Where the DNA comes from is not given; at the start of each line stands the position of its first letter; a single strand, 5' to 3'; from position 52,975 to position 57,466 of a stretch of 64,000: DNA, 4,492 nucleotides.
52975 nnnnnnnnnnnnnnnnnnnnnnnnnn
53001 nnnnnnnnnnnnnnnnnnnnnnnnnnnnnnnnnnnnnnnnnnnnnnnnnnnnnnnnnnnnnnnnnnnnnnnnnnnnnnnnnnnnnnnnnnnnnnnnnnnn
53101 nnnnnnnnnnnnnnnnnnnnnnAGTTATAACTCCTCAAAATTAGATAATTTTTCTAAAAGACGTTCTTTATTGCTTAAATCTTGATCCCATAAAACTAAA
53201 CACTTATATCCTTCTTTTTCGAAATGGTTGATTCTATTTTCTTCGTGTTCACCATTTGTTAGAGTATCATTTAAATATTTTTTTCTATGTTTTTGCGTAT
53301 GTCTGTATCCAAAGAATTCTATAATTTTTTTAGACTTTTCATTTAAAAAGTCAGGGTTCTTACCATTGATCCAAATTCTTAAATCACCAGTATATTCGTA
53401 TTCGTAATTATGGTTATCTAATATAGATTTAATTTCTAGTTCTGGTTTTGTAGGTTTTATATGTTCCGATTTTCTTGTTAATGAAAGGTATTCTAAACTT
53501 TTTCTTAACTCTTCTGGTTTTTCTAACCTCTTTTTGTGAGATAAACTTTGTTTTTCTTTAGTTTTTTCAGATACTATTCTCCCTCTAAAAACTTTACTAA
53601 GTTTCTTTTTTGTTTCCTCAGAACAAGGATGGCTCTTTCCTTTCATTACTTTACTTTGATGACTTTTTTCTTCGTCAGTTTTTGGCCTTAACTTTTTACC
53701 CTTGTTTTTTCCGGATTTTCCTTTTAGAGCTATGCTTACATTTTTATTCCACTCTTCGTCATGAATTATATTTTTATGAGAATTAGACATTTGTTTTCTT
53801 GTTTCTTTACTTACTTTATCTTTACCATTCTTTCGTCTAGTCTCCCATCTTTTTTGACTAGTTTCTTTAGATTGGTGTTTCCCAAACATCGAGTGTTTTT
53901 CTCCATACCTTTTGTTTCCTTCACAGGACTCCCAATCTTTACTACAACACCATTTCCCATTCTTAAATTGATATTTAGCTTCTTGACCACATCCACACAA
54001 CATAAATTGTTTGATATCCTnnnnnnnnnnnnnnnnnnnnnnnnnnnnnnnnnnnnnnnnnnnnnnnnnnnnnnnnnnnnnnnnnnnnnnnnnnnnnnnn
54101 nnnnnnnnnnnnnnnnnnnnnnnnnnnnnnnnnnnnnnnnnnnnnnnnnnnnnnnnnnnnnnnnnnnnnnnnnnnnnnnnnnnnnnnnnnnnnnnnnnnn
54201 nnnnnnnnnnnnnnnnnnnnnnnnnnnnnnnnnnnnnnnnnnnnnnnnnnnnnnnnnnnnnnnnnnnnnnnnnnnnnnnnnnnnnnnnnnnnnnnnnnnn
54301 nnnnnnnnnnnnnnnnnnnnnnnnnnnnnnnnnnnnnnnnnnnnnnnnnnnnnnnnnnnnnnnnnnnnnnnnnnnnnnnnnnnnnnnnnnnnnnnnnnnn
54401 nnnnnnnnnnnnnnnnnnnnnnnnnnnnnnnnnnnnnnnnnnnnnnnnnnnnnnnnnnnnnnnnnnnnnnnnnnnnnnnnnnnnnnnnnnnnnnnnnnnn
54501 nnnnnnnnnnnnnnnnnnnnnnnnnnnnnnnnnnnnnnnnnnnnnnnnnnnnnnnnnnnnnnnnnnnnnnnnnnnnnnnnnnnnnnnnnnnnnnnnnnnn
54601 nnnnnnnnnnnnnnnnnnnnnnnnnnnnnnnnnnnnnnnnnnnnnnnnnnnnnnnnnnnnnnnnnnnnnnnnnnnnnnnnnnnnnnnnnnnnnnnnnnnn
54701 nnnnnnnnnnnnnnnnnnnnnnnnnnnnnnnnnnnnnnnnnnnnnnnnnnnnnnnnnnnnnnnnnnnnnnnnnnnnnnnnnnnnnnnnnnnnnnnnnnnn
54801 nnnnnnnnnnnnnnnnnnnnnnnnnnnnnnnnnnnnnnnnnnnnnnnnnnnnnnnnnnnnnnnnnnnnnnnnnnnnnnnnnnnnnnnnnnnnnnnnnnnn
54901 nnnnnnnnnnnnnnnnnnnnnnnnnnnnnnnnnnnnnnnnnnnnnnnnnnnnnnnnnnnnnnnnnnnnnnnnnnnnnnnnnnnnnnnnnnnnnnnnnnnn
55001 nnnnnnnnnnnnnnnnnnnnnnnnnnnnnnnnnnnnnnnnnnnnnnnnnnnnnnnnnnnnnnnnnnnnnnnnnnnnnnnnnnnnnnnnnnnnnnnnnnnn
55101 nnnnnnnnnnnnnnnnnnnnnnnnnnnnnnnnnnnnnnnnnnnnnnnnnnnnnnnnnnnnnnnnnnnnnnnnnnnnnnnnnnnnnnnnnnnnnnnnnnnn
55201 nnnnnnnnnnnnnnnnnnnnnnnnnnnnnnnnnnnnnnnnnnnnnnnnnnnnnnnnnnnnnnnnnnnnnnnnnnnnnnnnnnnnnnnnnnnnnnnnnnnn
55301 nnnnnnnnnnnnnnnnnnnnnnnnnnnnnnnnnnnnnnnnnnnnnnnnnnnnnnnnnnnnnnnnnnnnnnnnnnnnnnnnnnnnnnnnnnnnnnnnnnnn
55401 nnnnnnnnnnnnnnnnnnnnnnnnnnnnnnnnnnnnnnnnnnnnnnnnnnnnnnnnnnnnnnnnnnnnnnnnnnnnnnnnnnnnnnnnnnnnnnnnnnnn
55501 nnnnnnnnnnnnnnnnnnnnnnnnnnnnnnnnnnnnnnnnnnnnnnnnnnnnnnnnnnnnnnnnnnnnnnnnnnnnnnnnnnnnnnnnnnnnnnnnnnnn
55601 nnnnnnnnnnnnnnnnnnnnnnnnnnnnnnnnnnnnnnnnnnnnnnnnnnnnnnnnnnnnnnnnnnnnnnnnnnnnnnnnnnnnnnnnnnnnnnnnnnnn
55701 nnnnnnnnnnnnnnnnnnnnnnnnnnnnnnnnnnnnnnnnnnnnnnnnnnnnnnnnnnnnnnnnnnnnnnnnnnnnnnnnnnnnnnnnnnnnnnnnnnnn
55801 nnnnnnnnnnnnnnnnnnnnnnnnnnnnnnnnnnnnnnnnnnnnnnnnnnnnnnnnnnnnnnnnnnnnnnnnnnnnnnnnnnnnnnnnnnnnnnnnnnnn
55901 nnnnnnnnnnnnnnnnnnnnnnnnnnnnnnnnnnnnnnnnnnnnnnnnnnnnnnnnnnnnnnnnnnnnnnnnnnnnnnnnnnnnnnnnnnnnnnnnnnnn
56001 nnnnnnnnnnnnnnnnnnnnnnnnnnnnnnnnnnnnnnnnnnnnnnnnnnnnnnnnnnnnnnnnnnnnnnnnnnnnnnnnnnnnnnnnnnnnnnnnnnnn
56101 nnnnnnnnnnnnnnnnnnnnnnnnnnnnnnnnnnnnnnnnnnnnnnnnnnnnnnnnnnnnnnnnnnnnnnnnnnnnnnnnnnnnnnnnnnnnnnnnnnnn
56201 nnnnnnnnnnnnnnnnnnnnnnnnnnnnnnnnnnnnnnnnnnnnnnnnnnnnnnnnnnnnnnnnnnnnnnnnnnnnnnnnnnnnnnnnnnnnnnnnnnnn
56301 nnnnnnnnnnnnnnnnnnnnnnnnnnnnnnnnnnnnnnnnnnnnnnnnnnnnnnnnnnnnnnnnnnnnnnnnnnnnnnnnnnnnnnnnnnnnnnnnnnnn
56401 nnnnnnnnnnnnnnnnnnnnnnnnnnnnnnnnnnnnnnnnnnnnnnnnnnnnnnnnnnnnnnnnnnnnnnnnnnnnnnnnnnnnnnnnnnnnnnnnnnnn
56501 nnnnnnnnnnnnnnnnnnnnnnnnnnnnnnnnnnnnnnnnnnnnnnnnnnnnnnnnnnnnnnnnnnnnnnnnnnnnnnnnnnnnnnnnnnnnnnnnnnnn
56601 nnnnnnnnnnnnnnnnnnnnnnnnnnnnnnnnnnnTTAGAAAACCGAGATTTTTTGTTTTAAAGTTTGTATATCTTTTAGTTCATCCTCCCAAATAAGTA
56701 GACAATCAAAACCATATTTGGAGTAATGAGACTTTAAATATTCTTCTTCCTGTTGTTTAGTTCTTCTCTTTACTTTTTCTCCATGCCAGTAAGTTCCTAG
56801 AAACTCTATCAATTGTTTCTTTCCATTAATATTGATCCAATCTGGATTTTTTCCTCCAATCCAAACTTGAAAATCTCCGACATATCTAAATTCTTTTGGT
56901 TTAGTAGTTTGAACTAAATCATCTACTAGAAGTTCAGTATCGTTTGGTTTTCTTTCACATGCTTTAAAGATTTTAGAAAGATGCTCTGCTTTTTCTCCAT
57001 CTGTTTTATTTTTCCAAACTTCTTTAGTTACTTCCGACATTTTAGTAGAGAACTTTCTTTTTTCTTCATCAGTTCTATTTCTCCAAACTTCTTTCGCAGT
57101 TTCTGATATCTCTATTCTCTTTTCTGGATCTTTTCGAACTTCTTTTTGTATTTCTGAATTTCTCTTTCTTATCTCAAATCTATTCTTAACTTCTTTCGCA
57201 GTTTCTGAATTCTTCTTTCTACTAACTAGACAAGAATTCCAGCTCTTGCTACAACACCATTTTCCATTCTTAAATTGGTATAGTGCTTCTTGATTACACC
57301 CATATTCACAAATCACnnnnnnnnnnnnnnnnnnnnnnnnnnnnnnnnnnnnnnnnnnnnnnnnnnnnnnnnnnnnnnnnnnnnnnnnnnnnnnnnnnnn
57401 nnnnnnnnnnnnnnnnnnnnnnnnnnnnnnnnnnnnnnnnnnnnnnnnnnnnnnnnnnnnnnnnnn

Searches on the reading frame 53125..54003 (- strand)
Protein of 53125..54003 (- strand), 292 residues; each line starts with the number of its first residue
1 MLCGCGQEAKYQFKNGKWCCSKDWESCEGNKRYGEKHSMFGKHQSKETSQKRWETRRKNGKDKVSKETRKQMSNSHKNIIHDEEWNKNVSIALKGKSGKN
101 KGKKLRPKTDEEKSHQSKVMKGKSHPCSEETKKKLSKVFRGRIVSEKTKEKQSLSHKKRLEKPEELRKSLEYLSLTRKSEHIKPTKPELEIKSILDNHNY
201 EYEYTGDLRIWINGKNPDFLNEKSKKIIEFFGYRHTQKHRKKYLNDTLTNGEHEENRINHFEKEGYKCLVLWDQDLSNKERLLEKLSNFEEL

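Call 4: search_protein_families(library=pfam, proteins=[window:53125-54003:-], max_evalue=1)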
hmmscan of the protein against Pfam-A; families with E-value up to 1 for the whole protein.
window:53125-54003:- (292 aa): 5 families
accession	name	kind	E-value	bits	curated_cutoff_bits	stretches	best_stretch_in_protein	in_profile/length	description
PF01431.27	Peptidase_M13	-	0.0068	16.5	24.5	1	190-253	43-105/205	Peptidase family M13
PF07460.16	NUMOD3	-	0.028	14.8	20.4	1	34-51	18-35/37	NUMOD3 motif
PF04480.18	DUF559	-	0.069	13.5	20.6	1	218-286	47-104/109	Protein of unknown function (DUF559)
PF15558.11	DUF4659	-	0.083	12.3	27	1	42-183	52-182/374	Domain of unknown function (DUF4659)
PF17695.6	DUF5541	-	0.27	11.9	25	1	3-40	25-60/116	Family of unknown function (DUF5541)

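Call 6: search_protein_families(library=phrogs, proteins=[window:53125-54003:-], max_evalue=0.001)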
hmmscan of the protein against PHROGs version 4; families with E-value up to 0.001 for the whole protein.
window:53125-54003:- (292 aa): 0 families

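Call 21: find_homologous_proteins(query=window:53125-54003:-, max_evalue=0.001)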
Query window:53125-54003:- (292 aa): 129 proteins with E <= 0.001 among 1070 candidates; the best 120 are listed.
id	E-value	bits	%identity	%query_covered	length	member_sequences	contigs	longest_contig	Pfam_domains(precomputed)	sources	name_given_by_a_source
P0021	2.1e-189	646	100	100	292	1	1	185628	-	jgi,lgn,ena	-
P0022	2.9e-40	157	34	99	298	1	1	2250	PF07460.17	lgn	-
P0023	5.0e-40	156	31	98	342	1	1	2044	-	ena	-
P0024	1.9e-37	147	39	99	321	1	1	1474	PF07460.17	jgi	jgi:hypothetical protein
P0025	9.8e-36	142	38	99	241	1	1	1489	PF07460.17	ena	-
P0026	1.9e-35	141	34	93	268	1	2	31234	-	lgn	-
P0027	2.3e-30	124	36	98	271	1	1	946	-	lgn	-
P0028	2.2e-29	121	38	100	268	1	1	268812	PF07460.17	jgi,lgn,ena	-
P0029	3.0e-28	117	50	18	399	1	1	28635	-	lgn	-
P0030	4.2e-28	117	33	100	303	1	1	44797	-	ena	-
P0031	6.5e-28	116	37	99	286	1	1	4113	PF07460.17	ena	-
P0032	1.1e-27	115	36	99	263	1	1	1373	PF07460.17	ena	-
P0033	9.4e-27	112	34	99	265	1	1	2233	-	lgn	-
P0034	5.0e-26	110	34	99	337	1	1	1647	PF07460.17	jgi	jgi:hypothetical protein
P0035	9.3e-26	109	33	98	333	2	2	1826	PF07460.17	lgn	-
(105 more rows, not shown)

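Call 23: search_solved_structures(query=A1, max_evalue=10, show_alignments=3)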
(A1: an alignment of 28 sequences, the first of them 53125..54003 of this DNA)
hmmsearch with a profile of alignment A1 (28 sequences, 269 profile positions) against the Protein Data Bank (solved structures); distinct sequences matched with E-value up to 10: 5.
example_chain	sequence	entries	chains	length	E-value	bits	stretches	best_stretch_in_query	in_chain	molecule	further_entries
3r3p_A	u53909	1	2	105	2.7e-06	30.6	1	205-266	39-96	Mobile intron protein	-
1odg_A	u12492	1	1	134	0.064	16.2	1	199-260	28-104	DNA MISMATCH ENDONUCLEASE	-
1vsr_A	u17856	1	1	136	0.066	16.2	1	199-260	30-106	PROTEIN (VSR ENDONUCLEASE)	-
1cw0_A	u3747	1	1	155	0.077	16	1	199-260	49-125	PROTEIN (DNA MISMATCH ENDONUCLEASE)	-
5v8f_C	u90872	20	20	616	1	12.3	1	141-210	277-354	Origin recognition complex subunit 3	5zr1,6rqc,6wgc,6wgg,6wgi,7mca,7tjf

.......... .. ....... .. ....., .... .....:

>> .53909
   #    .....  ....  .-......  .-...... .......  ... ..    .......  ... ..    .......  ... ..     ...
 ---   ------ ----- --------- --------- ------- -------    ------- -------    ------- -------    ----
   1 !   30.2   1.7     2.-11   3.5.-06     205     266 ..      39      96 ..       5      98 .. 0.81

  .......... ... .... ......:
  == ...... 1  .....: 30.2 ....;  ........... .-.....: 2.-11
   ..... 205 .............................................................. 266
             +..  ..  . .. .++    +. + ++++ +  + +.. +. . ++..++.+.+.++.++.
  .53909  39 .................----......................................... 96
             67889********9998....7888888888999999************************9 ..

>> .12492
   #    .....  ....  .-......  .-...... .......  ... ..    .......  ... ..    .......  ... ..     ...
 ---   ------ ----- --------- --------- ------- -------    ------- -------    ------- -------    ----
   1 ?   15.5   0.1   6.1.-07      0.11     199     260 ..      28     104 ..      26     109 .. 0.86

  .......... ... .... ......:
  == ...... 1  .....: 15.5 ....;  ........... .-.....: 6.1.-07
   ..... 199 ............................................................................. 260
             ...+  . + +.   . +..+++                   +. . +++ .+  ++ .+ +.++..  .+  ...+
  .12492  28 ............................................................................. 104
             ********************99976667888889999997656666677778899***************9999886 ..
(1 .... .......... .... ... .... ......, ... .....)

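Call 28: predict_structure(alignment_id=A1)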
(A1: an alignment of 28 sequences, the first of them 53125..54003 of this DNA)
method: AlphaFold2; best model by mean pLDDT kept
length: 292 residues; sequences in the alignment: 28
mean_pLDDT: 80.3   pTM: 0.46
mean pLDDT of the five models: 80.3, 78.9, 78.4, 78.0, 77.5
residues with pLDDT >= 90: 124; 70-90: 82; 50-70: 63; < 50: 23
segments of 3 or more residues with pLDDT < 50: 40-44, 96-104, 139-142
pLDDT, mean of each block of 10 residues (from residue 1): 91 94 92 71 55 65 67 70 83 57 64 81 57 59 67 77 65 63 91 97 87 94 98 97 96 98 98 97 98 92
secondary structure, 60 per line:
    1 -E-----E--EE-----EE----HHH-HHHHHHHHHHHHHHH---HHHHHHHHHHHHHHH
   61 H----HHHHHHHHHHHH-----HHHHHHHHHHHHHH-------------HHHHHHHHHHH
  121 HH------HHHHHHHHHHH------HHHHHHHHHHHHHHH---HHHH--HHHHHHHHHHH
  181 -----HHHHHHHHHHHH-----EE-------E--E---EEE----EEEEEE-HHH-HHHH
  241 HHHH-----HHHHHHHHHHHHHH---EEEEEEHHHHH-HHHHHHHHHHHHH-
elements in order: H28-42 H46-61 H66-77 H83-96 H110-122 H129-139 H146-160 H164-167 H170-180 H186-197 E219-221 E226-231 H237-244 H250-263 E267-272 H273-277 H279-291

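Call 30: fold_search(model_id=the predicted structure, library=pdb)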
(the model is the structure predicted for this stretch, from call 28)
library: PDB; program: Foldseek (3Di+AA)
matches with E <= 10: 242; with E <= 0.001: 0
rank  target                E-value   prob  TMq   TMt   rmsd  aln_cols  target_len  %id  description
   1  3r3p_B                2.6e-03  1.00  0.26  0.72   4.3       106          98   23  Homing Endonuclease I-Bth0305I Catalytic Domain (released 2011-10-05)
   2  1cw0_A                2.8e-03  1.00  0.26  0.46   8.4       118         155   17  CRYSTAL STRUCTURE ANALYSIS OF VERY SHORT PATCH REPAIR (VSR) ENDONUCLEASE IN COMPLEX WITH A DUPLEX DNA (released 1999-12-12)
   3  1vsr                  1.3e-02  1.00  0.22  0.43   4.2        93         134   17  VERY SHORT PATCH REPAIR (VSR) ENDONUCLEASE FROM ESCHERICHIA COLI (released 1999-10-27)
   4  9g6k_Lc               3.2e-02  0.82  0.24  0.16  14.1       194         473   17  LSU structure derived from the LSU sample of the mitoribosome from T. gondii. (released 2024-12-11)
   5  9i05_Xl               3.6e-02  0.90  0.27  0.20  11.2       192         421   16  Cryo-EM structure of the large subunit of the mitochondrial ribosome from Toxoplasma gondii (released 2025-06-11)
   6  9i05_Xr               1.0e-01  0.98  0.27  0.18   4.1       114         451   13  Cryo-EM structure of the large subunit of the mitochondrial ribosome from Toxoplasma gondii (released 2025-06-11)
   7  9g6k_L9               1.2e-01  0.90  0.24  0.16   6.1       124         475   10  LSU structure derived from the LSU sample of the mitoribosome from T. gondii. (released 2024-12-11)
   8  9g6k_Li               1.4e-01  0.96  0.27  0.17   4.4       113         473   13  LSU structure derived from the LSU sample of the mitoribosome from T. gondii. (released 2024-12-11)
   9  5mv0_C                1.4e-01  0.25  0.16  0.21  12.0       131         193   12  Structure of an N-terminal domain of a reptarenavirus L protein (released 2017-05-17)
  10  6z1p_AS               1.6e-01  0.92  0.26  0.12   5.0       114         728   17  Structure of the mitochondrial ribosome from Tetrahymena thermophila (released 2020-06-24)
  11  5mv0_A                2.5e-01  0.28  0.14  0.19   8.0        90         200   11  Structure of an N-terminal domain of a reptarenavirus L protein (released 2017-05-17)
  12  5mv0_B                2.7e-01  0.30  0.16  0.22   7.9       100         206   13  Structure of an N-terminal domain of a reptarenavirus L protein (released 2017-05-17)
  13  7ojj                  3.9e-01  0.18  0.14  0.03   8.1        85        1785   16  Lassa virus L protein with endonuclease and C-terminal domains in close proximity [MID-LINK] (released 2021-12-01)
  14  5ltn_B                4.2e-01  0.12  0.14  0.19  14.9       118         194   15  Crystal structure of Lymphocytic choriomeningitis mammarenavirus endonuclease complexed with DPBA (released 2017-09-13)
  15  5ltf_A                4.5e-01  0.16  0.14  0.19   8.3        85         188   16  Crystal structure of Lymphocytic choriomeningitis mammarenavirus endonuclease complexed with catalytic ions (released 2017-09-13)
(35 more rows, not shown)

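Call 70: search_protein_families(library=ncbifam, max_evalue=0.1, proteins=[window:53125-54003:-])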
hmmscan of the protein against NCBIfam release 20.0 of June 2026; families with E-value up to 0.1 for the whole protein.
window:53125-54003:- (292 aa): 0 families

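Call 72: search_dna_similar(query=window:53125-54003:-, collection=phages, mode=protein, max_rows=25, max_evalue=0.001)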
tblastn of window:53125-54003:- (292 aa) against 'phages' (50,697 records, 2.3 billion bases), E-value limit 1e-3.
No match.

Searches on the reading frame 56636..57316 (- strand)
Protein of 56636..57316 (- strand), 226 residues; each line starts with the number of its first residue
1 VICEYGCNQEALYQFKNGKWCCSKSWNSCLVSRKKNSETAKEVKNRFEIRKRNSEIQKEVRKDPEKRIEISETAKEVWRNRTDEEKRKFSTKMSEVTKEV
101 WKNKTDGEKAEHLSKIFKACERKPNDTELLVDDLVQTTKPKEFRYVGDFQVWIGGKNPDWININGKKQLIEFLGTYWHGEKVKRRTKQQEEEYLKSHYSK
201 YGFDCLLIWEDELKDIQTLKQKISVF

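Call 4: search_protein_families(library=pfam, proteins=[window:56636-57316:-], max_evalue=1)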
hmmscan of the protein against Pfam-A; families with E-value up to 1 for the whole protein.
window:56636-57316:- (226 aa): 1 family
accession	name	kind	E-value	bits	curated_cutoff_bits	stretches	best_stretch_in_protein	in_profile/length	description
PF06386.16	GvpL_GvpF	-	0.026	15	23.6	1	34-109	121-198/245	Gas vesicle synthesis protein GvpL/GvpF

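Call 6: search_protein_families(library=phrogs, proteins=[window:56636-57316:-], max_evalue=0.001)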
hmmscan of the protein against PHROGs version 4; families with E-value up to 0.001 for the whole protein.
window:56636-57316:- (226 aa): 0 families

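Call 70: search_protein_families(library=ncbifam, max_evalue=0.1, proteins=[window:56636-57316:-])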
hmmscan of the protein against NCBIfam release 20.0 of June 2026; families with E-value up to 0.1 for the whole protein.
window:56636-57316:- (226 aa): 0 families
